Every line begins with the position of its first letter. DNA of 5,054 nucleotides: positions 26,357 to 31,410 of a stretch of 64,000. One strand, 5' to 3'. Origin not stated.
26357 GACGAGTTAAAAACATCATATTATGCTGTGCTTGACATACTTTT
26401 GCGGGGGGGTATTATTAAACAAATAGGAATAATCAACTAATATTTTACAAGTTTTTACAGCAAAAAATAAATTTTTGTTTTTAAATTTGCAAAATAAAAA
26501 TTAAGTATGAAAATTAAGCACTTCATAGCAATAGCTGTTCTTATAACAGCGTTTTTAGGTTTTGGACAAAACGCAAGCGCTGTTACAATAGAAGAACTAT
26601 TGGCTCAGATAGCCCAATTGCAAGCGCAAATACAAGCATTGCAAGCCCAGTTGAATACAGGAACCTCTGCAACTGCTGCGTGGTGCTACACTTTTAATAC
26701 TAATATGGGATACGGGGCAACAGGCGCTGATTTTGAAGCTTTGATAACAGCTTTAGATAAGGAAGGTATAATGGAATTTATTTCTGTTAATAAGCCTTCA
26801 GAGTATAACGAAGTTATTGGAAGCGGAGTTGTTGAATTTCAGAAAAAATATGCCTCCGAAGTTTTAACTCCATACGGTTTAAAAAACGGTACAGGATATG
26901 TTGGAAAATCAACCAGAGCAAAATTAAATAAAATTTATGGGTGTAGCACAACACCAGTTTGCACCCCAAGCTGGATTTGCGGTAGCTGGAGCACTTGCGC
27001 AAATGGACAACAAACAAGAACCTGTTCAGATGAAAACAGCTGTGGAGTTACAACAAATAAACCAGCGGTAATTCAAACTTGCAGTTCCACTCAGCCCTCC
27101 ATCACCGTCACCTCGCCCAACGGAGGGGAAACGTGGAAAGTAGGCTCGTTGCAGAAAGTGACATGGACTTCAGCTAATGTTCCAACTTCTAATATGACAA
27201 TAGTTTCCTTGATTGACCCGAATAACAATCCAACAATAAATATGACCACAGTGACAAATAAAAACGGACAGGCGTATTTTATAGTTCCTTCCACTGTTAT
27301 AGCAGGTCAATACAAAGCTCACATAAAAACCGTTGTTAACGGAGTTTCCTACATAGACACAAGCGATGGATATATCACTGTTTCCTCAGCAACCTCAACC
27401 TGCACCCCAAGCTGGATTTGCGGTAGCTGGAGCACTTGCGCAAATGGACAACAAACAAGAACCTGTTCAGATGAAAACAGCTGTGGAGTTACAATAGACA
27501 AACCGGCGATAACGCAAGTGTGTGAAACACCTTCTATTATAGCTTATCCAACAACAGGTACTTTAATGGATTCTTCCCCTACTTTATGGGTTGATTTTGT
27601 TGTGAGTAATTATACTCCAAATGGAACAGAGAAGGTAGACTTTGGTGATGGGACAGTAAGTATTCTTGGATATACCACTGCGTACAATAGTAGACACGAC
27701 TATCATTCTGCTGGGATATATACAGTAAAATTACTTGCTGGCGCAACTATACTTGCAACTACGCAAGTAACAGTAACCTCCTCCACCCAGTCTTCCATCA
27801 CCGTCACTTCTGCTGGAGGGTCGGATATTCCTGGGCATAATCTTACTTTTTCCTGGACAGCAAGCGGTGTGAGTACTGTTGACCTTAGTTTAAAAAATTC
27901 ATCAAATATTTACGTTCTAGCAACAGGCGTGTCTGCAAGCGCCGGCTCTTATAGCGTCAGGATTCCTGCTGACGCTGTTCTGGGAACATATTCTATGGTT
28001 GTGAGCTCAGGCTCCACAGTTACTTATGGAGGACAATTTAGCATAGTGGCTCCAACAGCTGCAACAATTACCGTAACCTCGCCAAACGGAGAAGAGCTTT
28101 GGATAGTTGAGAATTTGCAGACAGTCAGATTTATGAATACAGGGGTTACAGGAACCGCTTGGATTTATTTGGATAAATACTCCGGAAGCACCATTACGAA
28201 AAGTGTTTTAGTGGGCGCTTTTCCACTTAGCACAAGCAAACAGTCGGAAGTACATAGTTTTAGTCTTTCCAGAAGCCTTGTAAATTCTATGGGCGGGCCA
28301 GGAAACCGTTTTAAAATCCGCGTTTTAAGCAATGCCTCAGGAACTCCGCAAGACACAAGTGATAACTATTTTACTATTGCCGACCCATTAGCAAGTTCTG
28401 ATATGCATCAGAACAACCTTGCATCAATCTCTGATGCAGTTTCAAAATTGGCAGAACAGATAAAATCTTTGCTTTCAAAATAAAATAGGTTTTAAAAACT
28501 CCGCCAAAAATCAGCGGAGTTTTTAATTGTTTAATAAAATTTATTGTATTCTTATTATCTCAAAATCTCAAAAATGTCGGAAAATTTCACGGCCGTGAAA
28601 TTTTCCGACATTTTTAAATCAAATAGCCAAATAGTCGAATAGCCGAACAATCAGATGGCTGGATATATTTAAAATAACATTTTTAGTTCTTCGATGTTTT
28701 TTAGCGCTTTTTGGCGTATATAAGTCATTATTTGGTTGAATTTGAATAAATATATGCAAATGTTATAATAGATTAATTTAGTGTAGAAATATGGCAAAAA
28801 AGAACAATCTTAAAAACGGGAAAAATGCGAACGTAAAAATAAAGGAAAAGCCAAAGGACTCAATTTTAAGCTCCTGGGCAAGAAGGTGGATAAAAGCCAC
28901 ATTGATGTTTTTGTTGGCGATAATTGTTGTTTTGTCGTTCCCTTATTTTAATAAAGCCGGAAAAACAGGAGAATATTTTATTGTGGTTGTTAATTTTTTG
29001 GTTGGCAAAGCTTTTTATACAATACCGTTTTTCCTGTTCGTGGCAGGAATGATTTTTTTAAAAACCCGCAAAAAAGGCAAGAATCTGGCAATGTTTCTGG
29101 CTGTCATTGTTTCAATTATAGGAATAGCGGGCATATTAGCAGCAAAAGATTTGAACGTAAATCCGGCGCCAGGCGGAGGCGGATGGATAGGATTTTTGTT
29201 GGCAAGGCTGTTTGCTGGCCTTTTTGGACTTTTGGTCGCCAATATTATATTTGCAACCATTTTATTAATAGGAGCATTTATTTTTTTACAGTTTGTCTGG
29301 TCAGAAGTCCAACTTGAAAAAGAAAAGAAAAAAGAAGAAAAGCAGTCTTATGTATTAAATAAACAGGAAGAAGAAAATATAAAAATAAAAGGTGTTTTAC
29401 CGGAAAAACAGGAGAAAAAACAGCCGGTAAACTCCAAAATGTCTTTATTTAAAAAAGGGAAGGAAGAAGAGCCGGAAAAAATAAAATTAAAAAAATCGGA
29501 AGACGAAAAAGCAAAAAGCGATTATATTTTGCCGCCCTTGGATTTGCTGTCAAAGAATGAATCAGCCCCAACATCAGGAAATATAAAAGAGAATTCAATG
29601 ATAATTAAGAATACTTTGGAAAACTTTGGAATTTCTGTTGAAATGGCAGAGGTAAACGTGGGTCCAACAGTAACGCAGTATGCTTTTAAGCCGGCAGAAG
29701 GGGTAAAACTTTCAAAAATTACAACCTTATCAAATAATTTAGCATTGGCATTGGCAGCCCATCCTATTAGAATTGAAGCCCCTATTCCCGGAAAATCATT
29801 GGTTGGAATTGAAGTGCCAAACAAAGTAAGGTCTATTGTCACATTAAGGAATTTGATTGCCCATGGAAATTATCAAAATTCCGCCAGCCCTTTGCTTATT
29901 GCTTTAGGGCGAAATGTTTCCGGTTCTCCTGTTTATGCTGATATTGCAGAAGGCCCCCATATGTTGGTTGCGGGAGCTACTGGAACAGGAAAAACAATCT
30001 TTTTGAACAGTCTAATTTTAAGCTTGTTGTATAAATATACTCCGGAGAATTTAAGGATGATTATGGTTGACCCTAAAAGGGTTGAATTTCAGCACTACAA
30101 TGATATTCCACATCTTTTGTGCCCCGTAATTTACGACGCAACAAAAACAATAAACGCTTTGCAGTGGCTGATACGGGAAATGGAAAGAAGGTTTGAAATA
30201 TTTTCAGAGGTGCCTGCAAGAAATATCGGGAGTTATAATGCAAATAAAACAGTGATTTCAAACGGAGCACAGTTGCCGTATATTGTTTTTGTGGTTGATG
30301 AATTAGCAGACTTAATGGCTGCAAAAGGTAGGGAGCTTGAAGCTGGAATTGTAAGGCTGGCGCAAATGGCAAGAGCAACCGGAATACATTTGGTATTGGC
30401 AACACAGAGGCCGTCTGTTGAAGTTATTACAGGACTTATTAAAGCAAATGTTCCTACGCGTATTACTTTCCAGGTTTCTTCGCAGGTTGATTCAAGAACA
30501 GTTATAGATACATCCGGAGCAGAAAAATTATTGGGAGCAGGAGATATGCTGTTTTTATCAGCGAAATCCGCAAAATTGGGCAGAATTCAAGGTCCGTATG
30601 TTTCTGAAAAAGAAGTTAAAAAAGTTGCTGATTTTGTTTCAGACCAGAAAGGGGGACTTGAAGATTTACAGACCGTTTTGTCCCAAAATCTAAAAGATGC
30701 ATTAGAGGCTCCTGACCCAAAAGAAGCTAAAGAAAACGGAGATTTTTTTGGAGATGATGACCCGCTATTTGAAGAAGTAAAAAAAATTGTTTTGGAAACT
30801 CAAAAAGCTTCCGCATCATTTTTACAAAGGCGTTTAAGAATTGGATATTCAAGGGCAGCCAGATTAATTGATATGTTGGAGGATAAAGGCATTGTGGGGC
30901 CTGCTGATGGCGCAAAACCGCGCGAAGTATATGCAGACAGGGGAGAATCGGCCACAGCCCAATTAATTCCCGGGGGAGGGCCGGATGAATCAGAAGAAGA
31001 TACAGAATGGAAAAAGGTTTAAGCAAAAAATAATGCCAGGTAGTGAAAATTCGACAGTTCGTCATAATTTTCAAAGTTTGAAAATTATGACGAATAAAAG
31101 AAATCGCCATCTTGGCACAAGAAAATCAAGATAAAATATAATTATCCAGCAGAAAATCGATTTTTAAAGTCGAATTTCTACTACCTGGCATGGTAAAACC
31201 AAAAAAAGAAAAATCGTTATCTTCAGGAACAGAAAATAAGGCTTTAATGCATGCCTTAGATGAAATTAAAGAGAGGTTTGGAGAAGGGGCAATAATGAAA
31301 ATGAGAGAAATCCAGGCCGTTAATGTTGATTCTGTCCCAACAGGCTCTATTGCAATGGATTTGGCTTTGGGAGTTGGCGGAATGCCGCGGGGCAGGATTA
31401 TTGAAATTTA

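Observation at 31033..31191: MITE-like ~160-bp cassette with 23-nt terminal inverted repeats that supplies the 5' region and start codon context of recA; second copy upstream of a zinc-ribbon gene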

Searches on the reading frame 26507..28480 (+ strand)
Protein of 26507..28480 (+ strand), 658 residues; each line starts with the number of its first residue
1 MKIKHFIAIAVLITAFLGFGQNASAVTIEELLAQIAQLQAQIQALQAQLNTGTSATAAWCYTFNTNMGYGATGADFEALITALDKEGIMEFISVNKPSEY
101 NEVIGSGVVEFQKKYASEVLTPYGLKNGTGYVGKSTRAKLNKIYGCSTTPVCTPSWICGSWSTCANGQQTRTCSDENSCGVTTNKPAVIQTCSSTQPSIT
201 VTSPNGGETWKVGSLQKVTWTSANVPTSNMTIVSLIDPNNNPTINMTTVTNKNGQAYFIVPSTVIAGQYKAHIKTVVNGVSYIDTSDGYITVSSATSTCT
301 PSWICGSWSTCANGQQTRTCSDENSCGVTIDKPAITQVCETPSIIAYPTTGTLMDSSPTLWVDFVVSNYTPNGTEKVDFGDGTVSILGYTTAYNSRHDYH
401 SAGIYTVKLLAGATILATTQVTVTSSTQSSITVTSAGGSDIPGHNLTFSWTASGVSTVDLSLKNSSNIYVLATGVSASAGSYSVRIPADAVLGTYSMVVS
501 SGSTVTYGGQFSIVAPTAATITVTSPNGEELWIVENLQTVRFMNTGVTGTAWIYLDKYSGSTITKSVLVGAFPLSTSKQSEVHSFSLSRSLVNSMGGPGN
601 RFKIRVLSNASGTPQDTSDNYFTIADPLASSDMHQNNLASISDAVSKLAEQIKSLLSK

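Call 12: search_protein_families(library=pfam, proteins=[window:26507-28480:+])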
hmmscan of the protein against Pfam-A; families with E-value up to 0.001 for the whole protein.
window:26507-28480:+ (658 aa): 4 families
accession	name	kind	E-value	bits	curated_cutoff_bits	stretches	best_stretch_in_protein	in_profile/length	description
PF10342.15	Kre9_KNH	-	1.5e-07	32.4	24.6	1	443-513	11-94/94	Kre9/KNH-like N-terminal Ig-like domain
PF01835.25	MG2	-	0.00022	22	32.8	0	473-511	54-94/96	MG2 domain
PF18911.6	PKD_4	-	0.00081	19.8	27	0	376-411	38-68/85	PKD domain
PF00801.26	PKD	-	0.00086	19.7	23.5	0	378-419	35-73/80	PKD domain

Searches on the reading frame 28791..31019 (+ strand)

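Call 12: search_protein_families(library=pfam, proteins=[window:28791-31019:+])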
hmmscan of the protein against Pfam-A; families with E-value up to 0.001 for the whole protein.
window:28791-31019:+ (743 aa): 5 families
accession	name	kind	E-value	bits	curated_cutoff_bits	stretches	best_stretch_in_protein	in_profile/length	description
PF01580.24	FtsK_SpoIIIE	-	6.9e-59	199.4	24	1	352-543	2-221/221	FtsK/SpoIIIE family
PF17854.6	FtsK_alpha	-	1.6e-31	108.9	22.9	1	247-344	1-101/101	FtsK alpha domain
PF09397.16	FtsK_gamma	-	7.3e-29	99.7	30.6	1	655-715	2-62/63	Ftsk gamma domain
PF13491.11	FtsK_4TM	-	2.6e-08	34.1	23.1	1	54-173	45-166/171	4TM region of DNA translocase FtsK/SpoIIIE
PF01935.23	DUF87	-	4.8e-05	24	23.2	1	375-511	6-103/220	Helicase HerA, central domain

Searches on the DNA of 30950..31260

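Call 77: search_rna_families(source=window, start=30950, end=31260, threshold=evalue, max_evalue=5)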
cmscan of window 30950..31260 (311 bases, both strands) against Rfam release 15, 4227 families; matches with E-value up to 5: 12.
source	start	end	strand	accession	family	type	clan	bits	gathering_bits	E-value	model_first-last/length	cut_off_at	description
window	31069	31156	-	RF01203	snR47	Gene; snRNA; snoRNA; CD-box;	CL00051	22.9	61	2.3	1-96/96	no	Small nucleolar RNA snR47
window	31050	31162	+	RF00125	IS128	Gene; sRNA;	-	21.7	80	0.019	1-209/209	no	IS128 RNA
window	31034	31117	-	RF04099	MIR837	Gene; miRNA;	-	20.9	117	0.08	1-122/122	no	MIR837 microRNA precursor family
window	31064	31185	+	RF04182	GibS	Gene; sRNA;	-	20.2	115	1.2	1-142/142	no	GibS sRNA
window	31032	31119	-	RF04134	MIR7504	Gene; miRNA;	-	19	83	0.77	1-124/124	no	MIR7504 microRNA precursor family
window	31053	31098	-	RF03926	MIR1435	Gene; miRNA;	-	18.4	94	2.7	1-186/186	no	MIR1435 microRNA precursor family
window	31025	31114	-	RF01859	Phe_leader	Cis-reg; leader;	-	17.5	55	1.7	1-125/125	no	Phenylalanine leader peptide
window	31058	31094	+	RF00965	mir-549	Gene; miRNA;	-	17.4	93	0.88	14-59/72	no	mir-549 microRNA precursor family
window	31082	31161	+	RF00535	snoMe28S-Am982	Gene; snRNA; snoRNA; CD-box;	CL00054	16.8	49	2.8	1-80/80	no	Small nucleolar RNA Me28S-Am982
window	31058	31094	+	RF04134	MIR7504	Gene; miRNA;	-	16.5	83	3.2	1-124/124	no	MIR7504 microRNA precursor family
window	31148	31224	-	RF02891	AgrB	Gene; antisense;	-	16.1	40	2.9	1-84/84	no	ArsR-gov region gene B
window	31052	31100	-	RF04147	MIR6224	Gene; miRNA;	-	15.5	171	0.95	1-176/176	no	MIR6224 microRNA precursor family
